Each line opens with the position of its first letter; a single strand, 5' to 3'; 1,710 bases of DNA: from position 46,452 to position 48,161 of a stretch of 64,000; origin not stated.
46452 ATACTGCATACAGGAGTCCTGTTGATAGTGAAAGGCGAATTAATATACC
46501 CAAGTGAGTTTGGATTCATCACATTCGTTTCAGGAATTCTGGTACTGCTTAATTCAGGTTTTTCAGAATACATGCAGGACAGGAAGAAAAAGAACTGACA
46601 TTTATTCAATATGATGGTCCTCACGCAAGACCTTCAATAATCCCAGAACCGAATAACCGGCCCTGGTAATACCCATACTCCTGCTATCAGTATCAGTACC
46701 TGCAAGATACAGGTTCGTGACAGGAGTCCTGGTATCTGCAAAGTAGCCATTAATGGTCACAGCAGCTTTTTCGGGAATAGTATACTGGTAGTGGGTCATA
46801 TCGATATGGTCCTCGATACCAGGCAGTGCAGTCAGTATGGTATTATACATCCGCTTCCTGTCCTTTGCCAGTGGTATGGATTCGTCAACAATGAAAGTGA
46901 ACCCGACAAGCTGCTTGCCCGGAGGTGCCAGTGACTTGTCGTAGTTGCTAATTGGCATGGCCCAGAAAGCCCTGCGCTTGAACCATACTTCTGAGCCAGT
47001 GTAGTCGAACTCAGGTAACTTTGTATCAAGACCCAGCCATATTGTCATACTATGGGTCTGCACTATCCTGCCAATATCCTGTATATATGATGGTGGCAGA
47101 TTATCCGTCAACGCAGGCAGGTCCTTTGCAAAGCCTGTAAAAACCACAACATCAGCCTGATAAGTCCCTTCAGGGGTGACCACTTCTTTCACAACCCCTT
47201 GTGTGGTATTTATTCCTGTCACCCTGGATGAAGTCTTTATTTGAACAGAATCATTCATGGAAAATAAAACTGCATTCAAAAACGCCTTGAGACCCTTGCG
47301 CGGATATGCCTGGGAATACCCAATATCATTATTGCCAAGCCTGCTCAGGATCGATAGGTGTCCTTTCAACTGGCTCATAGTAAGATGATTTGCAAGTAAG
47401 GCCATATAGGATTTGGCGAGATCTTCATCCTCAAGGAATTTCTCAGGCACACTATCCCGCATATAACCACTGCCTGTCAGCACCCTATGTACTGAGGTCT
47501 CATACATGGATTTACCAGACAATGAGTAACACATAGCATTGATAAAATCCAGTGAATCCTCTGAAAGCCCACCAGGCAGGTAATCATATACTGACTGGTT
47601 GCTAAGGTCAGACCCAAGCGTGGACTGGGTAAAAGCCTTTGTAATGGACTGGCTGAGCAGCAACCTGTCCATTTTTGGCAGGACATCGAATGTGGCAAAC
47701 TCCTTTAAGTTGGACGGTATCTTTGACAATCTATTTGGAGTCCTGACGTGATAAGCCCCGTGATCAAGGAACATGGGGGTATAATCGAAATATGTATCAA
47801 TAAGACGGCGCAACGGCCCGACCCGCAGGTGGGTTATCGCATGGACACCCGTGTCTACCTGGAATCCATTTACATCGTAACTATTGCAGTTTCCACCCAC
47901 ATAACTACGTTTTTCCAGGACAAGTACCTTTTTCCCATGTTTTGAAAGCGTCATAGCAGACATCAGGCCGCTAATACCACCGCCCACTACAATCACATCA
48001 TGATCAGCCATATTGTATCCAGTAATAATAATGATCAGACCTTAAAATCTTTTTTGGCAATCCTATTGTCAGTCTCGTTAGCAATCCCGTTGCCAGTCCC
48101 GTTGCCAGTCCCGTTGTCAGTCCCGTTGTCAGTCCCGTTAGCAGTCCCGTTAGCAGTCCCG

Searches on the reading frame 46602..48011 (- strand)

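Call 83: search_protein_families(library=pfam, proteins=[window:46602-48011:-], max_evalue=0.00001)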
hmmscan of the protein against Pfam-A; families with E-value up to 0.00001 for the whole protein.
window:46602-48011:- (469 aa): 9 families
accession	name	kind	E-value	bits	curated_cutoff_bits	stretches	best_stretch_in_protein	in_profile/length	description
PF01593.30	Amino_oxidase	-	3.3e-20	73.2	19.8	1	13-443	1-422/443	Flavin containing amine oxidoreductase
PF13450.12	NAD_binding_8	-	1e-17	64.6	21.9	1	8-71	1-65/68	NAD(P)-binding Rossmann-like domain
PF01266.30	DAO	-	1.1e-11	45.3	27.9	1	5-40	1-36/353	FAD dependent oxidoreductase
PF12831.13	FAD_oxidored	-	3.3e-09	37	27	1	5-44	1-40/416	FAD dependent oxidoreductase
PF00890.30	FAD_binding_2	-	4.8e-09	36.3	20.4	1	5-41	1-37/414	FAD binding domain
PF03486.20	HI0933_like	-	1.6e-08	34.7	50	1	4-39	1-36/244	HI0933-like protein Rossmann domain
PF07992.20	Pyr_redox_2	-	3.9e-07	30.2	26.1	0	5-42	2-40/291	Pyridine nucleotide-disulphide oxidoreductase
PF01494.25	FAD_binding_3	-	2.2e-06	27.6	22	1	4-36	2-34/349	FAD binding domain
PF01946.23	Thi4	-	9.3e-06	25.5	26.2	0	2-41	16-56/235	Thi4 family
